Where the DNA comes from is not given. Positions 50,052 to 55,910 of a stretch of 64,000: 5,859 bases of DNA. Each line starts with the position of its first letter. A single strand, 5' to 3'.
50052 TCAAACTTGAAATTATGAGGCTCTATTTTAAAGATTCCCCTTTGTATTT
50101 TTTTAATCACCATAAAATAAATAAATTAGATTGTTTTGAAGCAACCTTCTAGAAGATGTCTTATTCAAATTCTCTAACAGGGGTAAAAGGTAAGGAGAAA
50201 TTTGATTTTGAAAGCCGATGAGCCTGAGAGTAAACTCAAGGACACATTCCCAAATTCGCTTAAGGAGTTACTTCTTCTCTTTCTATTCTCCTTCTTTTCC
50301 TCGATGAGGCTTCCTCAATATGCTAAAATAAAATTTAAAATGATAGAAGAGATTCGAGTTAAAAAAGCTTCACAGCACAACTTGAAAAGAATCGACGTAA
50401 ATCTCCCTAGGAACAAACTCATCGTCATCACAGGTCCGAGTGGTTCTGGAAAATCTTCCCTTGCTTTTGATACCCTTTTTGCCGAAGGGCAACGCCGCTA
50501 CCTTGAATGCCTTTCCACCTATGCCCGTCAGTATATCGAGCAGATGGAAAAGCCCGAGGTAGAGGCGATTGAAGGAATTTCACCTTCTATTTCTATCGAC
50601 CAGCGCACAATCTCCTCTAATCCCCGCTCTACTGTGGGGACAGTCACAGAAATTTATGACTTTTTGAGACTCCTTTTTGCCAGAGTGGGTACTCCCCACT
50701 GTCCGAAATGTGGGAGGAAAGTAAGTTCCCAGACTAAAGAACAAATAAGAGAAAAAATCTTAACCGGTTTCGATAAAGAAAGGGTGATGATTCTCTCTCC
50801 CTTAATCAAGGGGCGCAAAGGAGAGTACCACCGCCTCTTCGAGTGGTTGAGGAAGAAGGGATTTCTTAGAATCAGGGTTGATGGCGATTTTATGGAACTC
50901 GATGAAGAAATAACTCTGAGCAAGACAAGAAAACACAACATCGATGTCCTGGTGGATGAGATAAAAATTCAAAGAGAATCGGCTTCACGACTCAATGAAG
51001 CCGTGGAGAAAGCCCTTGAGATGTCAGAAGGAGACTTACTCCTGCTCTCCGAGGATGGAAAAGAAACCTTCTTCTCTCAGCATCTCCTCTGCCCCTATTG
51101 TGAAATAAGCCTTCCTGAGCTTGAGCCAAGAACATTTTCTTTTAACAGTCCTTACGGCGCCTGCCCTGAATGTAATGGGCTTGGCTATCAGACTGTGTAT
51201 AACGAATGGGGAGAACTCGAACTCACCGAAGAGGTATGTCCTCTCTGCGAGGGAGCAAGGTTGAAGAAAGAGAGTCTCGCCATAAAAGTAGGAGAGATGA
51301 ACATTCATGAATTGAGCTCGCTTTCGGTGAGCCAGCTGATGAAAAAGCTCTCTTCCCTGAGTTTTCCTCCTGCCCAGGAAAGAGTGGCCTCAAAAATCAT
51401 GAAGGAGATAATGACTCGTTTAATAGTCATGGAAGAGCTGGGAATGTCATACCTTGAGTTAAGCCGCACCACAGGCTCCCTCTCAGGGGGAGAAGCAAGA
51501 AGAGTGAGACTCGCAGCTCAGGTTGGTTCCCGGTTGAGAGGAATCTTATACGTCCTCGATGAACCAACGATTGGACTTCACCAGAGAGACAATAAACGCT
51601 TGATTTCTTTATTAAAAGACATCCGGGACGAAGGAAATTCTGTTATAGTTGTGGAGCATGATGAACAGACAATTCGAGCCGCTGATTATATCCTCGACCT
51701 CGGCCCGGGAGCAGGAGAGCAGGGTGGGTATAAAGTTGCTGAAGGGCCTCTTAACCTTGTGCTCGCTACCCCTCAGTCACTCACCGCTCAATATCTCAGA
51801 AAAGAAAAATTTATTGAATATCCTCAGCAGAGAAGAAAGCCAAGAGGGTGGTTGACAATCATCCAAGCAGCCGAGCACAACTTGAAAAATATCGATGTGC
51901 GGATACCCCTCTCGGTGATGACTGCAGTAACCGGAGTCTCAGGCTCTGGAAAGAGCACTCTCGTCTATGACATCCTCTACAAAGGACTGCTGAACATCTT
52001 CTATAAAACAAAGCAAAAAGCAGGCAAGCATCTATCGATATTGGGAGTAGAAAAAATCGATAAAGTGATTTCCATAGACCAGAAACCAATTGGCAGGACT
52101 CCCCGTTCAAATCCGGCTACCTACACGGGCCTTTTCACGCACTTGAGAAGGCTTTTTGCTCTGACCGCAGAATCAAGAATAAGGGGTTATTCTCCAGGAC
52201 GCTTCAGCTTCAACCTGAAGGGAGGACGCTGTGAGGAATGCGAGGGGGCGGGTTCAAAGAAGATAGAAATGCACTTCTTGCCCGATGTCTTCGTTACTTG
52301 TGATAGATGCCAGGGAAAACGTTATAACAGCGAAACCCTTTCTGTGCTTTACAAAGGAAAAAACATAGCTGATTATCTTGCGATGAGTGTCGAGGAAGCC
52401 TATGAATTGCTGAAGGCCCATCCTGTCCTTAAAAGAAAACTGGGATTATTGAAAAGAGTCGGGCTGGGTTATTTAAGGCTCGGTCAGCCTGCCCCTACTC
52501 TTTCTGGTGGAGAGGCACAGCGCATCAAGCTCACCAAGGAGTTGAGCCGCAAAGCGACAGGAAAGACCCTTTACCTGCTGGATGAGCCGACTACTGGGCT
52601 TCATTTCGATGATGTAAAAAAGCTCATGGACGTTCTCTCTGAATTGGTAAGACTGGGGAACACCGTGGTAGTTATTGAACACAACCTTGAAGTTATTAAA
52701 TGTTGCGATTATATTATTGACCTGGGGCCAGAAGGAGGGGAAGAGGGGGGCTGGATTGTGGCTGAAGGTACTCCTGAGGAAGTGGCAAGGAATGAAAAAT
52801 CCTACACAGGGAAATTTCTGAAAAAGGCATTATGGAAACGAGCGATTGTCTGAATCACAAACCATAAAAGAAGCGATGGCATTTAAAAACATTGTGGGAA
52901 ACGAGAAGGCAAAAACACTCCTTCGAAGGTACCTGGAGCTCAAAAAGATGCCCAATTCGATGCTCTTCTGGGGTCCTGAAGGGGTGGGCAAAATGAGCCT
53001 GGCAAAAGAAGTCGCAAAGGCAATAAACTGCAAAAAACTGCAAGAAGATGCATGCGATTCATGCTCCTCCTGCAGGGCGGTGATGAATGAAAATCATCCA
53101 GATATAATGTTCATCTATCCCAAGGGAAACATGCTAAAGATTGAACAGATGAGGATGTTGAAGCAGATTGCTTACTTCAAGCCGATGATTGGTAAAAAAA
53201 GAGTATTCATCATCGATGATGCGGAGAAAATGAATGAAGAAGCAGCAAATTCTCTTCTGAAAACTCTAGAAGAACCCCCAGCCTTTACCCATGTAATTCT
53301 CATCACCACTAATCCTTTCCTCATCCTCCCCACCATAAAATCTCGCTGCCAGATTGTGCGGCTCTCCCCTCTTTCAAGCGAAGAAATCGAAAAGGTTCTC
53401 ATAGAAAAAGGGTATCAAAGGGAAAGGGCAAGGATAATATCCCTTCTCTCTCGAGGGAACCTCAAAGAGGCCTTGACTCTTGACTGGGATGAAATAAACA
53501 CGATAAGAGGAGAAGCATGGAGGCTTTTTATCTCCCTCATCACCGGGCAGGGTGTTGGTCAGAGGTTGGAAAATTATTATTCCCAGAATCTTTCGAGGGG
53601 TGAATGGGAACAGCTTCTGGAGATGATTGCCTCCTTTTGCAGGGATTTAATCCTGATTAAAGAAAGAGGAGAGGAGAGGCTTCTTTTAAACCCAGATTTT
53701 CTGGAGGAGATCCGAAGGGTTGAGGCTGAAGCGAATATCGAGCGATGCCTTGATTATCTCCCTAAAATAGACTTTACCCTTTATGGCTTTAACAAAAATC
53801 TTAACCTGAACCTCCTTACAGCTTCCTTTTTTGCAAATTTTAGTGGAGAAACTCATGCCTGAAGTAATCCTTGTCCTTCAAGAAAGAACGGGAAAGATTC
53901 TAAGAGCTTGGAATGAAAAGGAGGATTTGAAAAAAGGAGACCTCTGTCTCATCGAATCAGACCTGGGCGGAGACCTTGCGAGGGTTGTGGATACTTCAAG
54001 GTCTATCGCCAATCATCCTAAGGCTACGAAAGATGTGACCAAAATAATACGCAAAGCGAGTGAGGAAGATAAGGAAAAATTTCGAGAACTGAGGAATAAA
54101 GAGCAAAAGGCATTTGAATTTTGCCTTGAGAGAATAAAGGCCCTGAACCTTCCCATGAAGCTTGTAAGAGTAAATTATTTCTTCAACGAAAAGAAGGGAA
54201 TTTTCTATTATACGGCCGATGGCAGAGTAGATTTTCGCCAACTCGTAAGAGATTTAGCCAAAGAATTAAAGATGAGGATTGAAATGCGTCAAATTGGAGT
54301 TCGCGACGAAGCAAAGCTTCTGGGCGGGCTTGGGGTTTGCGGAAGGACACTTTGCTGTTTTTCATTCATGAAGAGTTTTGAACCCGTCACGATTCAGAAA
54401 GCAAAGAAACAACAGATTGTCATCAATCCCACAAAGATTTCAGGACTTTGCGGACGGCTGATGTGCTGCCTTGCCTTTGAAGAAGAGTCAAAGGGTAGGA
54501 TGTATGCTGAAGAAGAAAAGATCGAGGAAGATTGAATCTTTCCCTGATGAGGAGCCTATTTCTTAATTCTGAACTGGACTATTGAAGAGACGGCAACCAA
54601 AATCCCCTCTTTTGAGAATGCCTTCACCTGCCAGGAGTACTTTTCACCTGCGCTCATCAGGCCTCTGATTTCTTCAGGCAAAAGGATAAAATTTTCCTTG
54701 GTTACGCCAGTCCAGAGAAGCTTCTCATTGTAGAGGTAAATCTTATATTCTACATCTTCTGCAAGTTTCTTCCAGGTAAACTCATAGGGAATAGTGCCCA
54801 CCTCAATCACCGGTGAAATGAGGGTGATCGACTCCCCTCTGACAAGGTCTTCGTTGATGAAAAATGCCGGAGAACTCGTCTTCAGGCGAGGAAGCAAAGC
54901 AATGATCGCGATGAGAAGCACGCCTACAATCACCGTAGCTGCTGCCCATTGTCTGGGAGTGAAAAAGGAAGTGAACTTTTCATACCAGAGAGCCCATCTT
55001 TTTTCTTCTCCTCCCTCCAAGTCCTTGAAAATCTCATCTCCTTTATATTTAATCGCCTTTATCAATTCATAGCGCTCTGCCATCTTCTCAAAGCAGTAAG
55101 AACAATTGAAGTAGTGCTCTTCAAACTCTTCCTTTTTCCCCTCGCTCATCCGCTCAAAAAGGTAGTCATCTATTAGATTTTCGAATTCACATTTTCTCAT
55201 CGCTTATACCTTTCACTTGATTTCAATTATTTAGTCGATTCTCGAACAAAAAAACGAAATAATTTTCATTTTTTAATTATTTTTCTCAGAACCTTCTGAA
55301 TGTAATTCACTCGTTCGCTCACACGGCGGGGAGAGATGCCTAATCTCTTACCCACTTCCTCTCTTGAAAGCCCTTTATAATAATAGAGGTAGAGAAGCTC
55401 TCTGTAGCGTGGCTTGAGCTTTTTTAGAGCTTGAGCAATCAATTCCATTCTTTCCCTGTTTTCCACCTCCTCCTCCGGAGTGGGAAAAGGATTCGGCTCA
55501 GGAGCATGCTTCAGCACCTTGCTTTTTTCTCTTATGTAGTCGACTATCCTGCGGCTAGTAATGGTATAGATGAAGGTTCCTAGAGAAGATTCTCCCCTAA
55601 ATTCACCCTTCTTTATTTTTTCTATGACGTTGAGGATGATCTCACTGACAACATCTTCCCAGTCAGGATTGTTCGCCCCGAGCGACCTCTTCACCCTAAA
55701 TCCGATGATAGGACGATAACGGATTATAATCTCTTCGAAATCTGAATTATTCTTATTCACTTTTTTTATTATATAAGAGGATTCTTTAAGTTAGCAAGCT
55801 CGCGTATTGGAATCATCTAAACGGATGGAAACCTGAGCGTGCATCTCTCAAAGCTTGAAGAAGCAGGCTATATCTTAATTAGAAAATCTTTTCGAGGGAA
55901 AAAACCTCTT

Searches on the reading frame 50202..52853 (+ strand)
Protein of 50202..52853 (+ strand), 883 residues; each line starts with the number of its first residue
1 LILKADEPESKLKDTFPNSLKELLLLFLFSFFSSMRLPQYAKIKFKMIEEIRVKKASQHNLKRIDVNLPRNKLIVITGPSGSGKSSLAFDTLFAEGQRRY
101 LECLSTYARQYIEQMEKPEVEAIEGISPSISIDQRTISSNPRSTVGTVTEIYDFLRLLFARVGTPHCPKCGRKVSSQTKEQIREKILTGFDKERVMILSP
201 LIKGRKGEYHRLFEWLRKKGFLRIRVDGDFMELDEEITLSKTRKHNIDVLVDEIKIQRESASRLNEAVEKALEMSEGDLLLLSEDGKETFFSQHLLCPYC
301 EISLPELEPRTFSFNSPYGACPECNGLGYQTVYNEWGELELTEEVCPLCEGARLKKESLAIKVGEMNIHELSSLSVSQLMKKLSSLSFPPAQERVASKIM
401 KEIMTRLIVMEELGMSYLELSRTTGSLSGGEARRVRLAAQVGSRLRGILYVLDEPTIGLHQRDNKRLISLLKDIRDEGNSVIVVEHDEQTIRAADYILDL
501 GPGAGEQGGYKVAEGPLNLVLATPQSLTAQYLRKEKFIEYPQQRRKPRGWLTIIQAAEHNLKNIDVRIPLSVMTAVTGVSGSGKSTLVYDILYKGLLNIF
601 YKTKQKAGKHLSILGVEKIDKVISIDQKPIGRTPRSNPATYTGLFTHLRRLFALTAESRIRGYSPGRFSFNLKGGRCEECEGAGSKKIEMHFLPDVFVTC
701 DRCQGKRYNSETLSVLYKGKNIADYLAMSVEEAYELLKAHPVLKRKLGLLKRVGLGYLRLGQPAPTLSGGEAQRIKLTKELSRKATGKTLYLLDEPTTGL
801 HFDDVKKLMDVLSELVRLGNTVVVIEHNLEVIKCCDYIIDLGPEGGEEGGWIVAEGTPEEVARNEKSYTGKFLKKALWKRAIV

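Call 48: search_protein_families(library=pfam, proteins=[window:50202-52853:+], max_evalue=0.0001)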
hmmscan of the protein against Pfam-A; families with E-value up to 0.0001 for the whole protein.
window:50202-52853:+ (883 aa): 13 families
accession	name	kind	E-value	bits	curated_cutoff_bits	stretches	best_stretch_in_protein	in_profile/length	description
PF17760.6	UvrA_inter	-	1.2e-34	118.9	23.3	1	177-282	1-106/109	UvrA interaction domain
PF00005.33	ABC_tran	-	5.6e-19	69.5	25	0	61-88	1-28/137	ABC transporter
PF02463.25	SMC_N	-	9.7e-13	48.5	40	0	242-498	118-209/220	RecF/RecN/SMC N terminal domain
PF13304.12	AAA_21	-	6.5e-10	40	27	0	763-830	234-301/304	AAA domain, putative AbiEii toxin, Type IV TA system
PF13555.12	AAA_29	-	7.8e-09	35.6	27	0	565-588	16-39/61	P-loop containing region of AAA domain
PF03193.22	RsgA_GTPase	-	1.9e-06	28.2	30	0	51-88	87-123/174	RsgA GTPase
PF13191.12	AAA_16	-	2.1e-06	28.8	32.6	0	69-111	22-63/167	AAA ATPase domain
PF20703.3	nSTAND1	-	4.4e-06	27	27.1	0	67-89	29-51/379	Novel STAND NTPase 1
PF13175.12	AAA_15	-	5.8e-06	26.6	32.1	0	781-825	322-366/374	AAA ATPase domain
PF00684.25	DnaJ_CXXCXGXG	-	1e-05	26.1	32.7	0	676-707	17-51/65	DnaJ central domain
PF20720.3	nSTAND3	-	2e-05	24.8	27.2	0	67-100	13-46/155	Novel STAND NTPase 3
PF13481.12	AAA_25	-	3e-05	24.2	27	0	59-91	20-53/195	AAA domain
PF13401.12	AAA_22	-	6.8e-05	23.6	27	0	72-186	6-79/130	AAA domain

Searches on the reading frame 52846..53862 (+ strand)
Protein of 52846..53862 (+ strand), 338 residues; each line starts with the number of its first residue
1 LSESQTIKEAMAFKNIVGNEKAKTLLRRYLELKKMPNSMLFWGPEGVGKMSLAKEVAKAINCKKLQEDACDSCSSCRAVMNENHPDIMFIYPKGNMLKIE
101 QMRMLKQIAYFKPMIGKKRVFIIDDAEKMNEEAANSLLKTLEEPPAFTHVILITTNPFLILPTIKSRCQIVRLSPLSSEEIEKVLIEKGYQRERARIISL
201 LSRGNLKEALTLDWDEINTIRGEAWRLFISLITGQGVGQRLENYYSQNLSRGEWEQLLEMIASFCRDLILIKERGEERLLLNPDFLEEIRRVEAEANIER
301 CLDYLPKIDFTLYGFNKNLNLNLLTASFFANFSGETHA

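Call 48: search_protein_families(library=pfam, proteins=[window:52846-53862:+], max_evalue=0.0001)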
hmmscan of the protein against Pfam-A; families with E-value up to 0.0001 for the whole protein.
window:52846-53862:+ (338 aa): 3 families
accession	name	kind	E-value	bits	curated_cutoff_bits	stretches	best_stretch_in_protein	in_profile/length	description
PF13177.12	DNA_pol3_delta2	-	7.1e-54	182.6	27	1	19-176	2-160/161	DNA polymerase III, delta subunit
PF00004.35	AAA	-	4.5e-10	40.5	21.2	1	39-174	1-129/131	ATPase family associated with various cellular activities (AAA)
PF07728.20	AAA_5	-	1.7e-06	28.6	22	1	39-143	2-92/139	AAA domain (dynein-related subfamily)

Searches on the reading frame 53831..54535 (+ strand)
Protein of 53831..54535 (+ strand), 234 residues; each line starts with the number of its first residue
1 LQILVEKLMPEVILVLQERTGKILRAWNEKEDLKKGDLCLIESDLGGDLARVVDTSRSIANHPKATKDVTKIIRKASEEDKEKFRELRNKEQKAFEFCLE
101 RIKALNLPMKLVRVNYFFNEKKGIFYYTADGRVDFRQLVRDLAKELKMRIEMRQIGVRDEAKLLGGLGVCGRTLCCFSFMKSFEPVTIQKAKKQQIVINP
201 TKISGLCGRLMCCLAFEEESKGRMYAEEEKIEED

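Call 48: search_protein_families(library=pfam, proteins=[window:53831-54535:+], max_evalue=0.0001)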
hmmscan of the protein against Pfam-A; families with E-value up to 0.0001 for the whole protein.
window:53831-54535:+ (234 aa): 1 family
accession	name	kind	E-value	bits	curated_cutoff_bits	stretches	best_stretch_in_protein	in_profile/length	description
PF04468.17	PSP1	-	3.9e-34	117.3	27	1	71-155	2-86/86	PSP1 C-terminal conserved region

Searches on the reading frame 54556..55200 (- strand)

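Call 48: search_protein_families(library=pfam, proteins=[window:54556-55200:-], max_evalue=0.0001)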
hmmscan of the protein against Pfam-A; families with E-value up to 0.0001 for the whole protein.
window:54556-55200:- (214 aa): 0 families

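Call 71: search_protein_families(library=pfam, proteins=[window:54556-55200:-], max_evalue=1)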
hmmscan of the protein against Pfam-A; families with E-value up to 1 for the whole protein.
window:54556-55200:- (214 aa): 2 families
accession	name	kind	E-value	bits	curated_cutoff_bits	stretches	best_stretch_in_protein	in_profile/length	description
PF13490.11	zf-HC2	-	0.00076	20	22.2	1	5-36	3-34/35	Putative zinc-finger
PF09878.14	DUF2105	-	0.082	13.1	32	1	51-97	139-186/200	Predicted membrane protein (DUF2105)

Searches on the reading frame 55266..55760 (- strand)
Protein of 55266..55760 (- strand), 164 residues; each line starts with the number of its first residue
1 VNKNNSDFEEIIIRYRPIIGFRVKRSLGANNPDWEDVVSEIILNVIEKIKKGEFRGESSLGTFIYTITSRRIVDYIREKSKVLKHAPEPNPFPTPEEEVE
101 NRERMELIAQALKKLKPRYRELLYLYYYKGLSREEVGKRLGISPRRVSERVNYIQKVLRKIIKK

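Call 48: search_protein_families(library=pfam, proteins=[window:55266-55760:-], max_evalue=0.0001)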
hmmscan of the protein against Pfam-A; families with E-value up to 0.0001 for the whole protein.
window:55266-55760:- (164 aa): 4 families
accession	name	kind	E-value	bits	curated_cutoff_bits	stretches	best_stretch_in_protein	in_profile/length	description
PF04545.22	Sigma70_r4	-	3.2e-11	43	24.1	1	111-160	1-50/50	Sigma-70, region 4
PF08281.18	Sigma70_r4_2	-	1.1e-10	41.4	25.7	1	106-148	2-44/54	Sigma-70, region 4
PF04542.20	Sigma70_r2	-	3.5e-08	33.6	24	1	22-81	11-70/71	Sigma-70 region 2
PF07638.17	Sigma70_ECF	-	2e-06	28.3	21.1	1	97-159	118-180/185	ECF sigma factor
